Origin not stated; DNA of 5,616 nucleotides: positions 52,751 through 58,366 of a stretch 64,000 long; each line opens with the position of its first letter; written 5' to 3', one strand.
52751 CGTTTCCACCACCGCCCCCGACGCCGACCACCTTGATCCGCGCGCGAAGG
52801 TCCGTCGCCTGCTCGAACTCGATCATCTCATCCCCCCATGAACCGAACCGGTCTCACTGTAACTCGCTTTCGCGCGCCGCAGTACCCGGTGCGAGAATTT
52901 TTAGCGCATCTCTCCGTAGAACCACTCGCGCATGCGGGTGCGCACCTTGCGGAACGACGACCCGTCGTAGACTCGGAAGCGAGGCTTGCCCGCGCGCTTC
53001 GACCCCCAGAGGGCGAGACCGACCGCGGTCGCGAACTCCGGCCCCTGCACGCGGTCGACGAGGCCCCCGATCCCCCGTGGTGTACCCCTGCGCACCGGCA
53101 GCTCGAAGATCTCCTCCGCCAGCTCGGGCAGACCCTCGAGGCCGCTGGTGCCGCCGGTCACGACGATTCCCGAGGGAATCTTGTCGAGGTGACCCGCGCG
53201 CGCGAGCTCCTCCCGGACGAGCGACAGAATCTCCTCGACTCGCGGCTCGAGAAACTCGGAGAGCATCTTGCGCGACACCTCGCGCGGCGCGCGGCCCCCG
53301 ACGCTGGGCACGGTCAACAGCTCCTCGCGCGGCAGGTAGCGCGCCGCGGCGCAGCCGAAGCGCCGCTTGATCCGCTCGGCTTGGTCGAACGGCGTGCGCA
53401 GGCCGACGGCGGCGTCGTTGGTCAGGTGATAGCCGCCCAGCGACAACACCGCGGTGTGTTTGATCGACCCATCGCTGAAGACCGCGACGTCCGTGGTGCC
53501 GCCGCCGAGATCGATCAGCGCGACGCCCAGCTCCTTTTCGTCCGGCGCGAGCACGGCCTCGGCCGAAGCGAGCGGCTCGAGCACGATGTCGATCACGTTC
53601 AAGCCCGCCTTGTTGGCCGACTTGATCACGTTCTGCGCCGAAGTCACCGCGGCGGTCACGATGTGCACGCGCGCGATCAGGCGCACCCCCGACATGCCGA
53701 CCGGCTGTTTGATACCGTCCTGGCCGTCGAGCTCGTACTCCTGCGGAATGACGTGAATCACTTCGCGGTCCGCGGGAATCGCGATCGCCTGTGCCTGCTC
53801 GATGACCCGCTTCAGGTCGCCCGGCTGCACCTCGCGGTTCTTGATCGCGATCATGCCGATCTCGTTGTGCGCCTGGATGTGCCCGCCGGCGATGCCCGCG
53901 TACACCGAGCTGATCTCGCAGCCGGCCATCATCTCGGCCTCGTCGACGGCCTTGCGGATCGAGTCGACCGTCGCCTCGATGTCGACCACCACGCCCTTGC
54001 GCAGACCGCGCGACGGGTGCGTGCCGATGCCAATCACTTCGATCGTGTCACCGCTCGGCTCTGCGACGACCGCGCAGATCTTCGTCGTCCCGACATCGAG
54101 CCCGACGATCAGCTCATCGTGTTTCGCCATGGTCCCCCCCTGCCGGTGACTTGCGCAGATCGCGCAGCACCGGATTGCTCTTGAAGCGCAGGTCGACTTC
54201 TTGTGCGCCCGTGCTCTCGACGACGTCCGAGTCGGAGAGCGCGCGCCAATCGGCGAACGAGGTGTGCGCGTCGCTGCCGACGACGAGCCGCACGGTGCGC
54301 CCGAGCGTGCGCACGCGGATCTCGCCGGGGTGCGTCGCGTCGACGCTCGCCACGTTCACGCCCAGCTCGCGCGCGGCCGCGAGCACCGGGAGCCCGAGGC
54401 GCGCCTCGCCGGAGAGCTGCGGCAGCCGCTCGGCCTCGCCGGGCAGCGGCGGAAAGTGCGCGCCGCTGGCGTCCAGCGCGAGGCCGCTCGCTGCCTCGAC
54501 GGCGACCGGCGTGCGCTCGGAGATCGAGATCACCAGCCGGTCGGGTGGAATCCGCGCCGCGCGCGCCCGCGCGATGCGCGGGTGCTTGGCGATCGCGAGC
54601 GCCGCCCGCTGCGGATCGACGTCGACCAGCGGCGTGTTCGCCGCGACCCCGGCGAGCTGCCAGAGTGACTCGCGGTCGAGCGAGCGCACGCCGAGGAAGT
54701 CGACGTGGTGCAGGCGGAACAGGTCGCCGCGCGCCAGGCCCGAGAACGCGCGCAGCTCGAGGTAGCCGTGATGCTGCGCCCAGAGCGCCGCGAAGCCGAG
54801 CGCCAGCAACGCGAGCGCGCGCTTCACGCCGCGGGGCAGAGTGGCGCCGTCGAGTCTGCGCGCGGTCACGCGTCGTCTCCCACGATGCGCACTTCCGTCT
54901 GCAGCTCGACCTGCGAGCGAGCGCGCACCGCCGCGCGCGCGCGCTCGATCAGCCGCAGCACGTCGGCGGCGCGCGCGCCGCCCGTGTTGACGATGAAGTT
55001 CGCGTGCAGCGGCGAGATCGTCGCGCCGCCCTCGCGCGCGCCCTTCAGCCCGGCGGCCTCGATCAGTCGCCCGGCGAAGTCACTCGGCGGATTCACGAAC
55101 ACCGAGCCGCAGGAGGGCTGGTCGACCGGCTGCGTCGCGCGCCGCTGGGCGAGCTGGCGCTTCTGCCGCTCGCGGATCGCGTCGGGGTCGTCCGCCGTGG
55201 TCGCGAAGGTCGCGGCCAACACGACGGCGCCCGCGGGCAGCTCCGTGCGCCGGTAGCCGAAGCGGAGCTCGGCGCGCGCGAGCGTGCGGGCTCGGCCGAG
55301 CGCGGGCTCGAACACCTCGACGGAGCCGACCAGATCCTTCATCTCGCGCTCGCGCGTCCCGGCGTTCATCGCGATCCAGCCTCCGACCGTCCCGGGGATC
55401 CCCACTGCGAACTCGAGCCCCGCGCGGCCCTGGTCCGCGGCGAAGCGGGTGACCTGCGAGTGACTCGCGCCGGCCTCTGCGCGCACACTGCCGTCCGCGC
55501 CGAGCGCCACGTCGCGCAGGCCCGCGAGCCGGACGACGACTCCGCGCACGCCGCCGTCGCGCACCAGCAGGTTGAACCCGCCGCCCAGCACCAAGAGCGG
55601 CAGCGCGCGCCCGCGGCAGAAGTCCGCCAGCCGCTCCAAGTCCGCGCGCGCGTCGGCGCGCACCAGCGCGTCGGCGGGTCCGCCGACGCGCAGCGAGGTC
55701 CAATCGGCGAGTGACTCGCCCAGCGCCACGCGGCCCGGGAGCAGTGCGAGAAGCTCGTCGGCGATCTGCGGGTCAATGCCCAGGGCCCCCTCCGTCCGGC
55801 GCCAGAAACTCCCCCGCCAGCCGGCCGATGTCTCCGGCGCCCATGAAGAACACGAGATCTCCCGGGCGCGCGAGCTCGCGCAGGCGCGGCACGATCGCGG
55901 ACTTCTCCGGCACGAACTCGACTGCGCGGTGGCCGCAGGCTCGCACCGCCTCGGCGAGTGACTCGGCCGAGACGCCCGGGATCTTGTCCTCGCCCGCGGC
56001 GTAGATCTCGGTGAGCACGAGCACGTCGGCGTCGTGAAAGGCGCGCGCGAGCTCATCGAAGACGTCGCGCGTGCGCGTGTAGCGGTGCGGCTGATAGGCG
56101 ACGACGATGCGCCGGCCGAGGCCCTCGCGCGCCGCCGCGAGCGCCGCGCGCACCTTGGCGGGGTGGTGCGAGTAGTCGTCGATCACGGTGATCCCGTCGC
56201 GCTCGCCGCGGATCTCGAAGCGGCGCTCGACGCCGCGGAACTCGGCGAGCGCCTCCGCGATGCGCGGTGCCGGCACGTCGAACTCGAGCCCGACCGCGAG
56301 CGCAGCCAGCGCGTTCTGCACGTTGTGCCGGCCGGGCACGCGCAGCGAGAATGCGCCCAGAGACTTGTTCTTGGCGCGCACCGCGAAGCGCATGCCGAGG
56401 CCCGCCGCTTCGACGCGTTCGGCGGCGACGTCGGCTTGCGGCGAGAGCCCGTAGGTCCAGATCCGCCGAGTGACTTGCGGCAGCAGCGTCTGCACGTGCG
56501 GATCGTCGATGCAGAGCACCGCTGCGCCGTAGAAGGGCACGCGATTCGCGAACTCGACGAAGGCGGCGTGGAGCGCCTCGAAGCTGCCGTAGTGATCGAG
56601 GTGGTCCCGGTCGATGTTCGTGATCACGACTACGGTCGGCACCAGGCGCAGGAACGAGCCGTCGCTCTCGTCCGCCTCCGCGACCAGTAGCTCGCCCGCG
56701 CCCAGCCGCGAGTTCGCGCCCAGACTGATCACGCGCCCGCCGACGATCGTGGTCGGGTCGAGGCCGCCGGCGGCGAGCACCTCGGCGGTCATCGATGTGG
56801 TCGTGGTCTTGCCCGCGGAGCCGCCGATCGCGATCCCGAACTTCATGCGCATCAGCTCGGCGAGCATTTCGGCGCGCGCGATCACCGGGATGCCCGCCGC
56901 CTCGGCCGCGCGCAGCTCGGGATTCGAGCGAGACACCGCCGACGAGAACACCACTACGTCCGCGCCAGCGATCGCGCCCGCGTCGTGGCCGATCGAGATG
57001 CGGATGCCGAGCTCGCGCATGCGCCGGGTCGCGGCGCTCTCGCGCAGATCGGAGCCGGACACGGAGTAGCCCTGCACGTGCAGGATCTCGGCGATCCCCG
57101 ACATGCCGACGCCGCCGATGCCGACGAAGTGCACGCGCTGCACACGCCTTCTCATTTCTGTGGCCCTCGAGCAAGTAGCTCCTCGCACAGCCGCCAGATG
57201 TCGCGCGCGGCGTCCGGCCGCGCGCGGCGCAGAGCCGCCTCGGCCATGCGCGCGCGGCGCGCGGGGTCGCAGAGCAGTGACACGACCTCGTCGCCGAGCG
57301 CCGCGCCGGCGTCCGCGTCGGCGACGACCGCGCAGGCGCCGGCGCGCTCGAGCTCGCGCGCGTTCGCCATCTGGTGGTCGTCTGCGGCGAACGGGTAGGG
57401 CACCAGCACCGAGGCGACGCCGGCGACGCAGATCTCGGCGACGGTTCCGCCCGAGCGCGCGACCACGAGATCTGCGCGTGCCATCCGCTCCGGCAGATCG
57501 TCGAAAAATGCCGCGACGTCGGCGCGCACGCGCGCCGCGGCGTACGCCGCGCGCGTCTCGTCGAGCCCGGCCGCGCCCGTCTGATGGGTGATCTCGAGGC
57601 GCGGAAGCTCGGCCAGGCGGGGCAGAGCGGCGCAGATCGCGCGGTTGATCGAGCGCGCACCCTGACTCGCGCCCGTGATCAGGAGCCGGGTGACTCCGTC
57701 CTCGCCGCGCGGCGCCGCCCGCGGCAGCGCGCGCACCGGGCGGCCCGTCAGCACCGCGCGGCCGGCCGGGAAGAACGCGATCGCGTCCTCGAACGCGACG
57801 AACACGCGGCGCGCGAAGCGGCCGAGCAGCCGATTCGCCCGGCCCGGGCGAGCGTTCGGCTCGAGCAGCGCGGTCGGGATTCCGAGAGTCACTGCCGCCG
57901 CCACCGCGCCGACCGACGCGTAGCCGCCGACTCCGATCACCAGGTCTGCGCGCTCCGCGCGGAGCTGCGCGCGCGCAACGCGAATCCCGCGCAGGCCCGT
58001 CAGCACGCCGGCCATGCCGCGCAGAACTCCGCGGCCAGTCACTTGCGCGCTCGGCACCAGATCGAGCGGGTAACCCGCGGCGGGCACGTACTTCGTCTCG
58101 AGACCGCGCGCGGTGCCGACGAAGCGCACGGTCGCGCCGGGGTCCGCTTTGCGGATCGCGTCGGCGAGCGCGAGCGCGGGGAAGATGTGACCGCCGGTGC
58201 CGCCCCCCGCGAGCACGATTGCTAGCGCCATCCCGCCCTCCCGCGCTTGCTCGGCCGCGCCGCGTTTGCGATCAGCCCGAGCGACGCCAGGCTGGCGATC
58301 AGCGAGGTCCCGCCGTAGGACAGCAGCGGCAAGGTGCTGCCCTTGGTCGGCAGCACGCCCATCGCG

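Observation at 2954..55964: Iterated 9-bp palindrome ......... (often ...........) embedded in genes in all three reading frames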

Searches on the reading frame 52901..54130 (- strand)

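Call 26: search_protein_families(library=pfam, proteins=[window:52901-54130:-])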
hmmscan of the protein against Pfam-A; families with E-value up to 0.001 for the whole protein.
window:52901-54130:- (409 aa): 7 families
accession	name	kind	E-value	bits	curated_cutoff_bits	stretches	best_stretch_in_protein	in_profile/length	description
PF14450.12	FtsA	-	7.5e-51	172.2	31.8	2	204-371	1-127/127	Cell division protein FtsA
PF02491.25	SHS2_FTSA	-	3.8e-30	104.5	25.4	1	82-159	1-79/79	SHS2 domain inserted in FTSA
PF06723.19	MreB_Mbl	-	2.1e-16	60.2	27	1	165-347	109-302/327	MreB/Mbl protein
PF06277.17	EutA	-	4.3e-07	29.6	27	1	197-240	139-182/475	Ethanolamine utilisation protein EutA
PF11104.14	PilM_2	-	1.2e-06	28.2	27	1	167-257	140-236/340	Type IV pilus assembly protein PilM;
PF00012.26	HSP70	-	1.6e-06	27.1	20.6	1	166-219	150-206/599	Hsp70 protein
PF01869.26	BcrAD_BadFG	-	0.00089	19.3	31.5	0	9-82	1-71/271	BadF/BadG/BcrA/BcrD ATPase family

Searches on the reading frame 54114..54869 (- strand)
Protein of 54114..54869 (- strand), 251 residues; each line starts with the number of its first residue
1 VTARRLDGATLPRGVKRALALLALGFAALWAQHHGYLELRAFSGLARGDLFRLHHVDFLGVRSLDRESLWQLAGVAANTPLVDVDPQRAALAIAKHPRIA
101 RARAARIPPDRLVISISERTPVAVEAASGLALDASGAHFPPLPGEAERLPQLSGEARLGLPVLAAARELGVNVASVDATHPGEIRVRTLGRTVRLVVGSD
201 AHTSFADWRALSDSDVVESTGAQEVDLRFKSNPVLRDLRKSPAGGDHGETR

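Call 27: search_protein_families(library=pfam, proteins=[window:54114-54869:-])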
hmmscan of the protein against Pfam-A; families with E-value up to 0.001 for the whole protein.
window:54114-54869:- (251 aa): 1 family
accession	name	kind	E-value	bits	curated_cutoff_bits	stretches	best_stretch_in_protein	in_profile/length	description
PF08478.15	POTRA_1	-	4.3e-09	37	23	1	51-119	1-69/69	POTRA domain, FtsQ-type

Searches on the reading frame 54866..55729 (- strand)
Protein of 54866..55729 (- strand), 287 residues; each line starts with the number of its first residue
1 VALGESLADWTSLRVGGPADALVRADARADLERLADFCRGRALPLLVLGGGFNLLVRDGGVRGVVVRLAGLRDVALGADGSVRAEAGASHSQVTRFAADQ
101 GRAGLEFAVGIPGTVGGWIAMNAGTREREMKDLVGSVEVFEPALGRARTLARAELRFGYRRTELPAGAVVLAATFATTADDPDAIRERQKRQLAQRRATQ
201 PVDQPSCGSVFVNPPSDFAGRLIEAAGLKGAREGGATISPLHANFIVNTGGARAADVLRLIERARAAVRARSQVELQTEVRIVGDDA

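Call 27: search_protein_families(library=pfam, proteins=[window:54866-55729:-])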
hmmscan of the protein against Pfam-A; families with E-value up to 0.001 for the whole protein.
window:54866-55729:- (287 aa): 2 families
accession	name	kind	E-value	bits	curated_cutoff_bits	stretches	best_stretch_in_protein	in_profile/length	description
PF02873.21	MurB_C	-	4.8e-34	116.9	27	1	185-283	2-99/99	UDP-N-acetylenolpyruvoylglucosamine reductase, C-terminal domain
PF01565.28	FAD_binding_4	-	1.6e-20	73.6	26.4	1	20-147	2-135/139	FAD binding domain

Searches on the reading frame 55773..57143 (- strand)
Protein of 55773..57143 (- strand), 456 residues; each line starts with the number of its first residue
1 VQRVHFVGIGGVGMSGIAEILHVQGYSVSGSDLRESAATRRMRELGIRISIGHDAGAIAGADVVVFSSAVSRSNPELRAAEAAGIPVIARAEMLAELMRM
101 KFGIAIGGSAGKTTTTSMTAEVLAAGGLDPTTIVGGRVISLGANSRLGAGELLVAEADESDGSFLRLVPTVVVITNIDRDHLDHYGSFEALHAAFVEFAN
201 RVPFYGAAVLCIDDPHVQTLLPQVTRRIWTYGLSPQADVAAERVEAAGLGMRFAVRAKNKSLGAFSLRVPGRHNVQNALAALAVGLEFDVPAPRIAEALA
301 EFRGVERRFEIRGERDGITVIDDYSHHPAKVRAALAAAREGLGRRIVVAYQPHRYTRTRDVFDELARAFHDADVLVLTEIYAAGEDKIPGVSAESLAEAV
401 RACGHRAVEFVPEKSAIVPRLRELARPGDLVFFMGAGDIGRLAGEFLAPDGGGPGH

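Call 27: search_protein_families(library=pfam, proteins=[window:55773-57143:-])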
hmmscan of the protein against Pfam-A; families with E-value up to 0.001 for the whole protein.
window:55773-57143:- (456 aa): 4 families
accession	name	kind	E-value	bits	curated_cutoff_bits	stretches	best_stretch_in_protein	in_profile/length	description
PF01225.30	Mur_ligase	-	7e-30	103.7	21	1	4-100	2-93/95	Mur ligase family, catalytic domain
PF08245.18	Mur_ligase_M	-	3e-29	102.8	24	1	106-284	1-199/200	Mur ligase middle domain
PF02875.26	Mur_ligase_C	-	2.8e-24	86.8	28.4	1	307-437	1-127/127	Mur ligase, glutamate ligase domain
PF21799.2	MurD-like_N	-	5.5e-05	23.8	27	1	5-88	4-87/88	Mur ligase MurD-like, N-terminal domain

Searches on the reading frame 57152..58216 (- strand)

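Call 27: search_protein_families(library=pfam, proteins=[window:57152-58216:-])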
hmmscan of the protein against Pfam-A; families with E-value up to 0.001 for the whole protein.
window:57152-58216:- (354 aa): 2 families
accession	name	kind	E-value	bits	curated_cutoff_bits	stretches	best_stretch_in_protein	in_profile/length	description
PF04101.22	Glyco_tran_28_C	-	5.8e-31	108.2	22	1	178-338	2-164/166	Glycosyltransferase family 28 C-terminal domain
PF03033.26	Glyco_transf_28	-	6.3e-29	101.3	26.2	1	1-139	2-138/139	Glycosyltransferase family 28 N-terminal domain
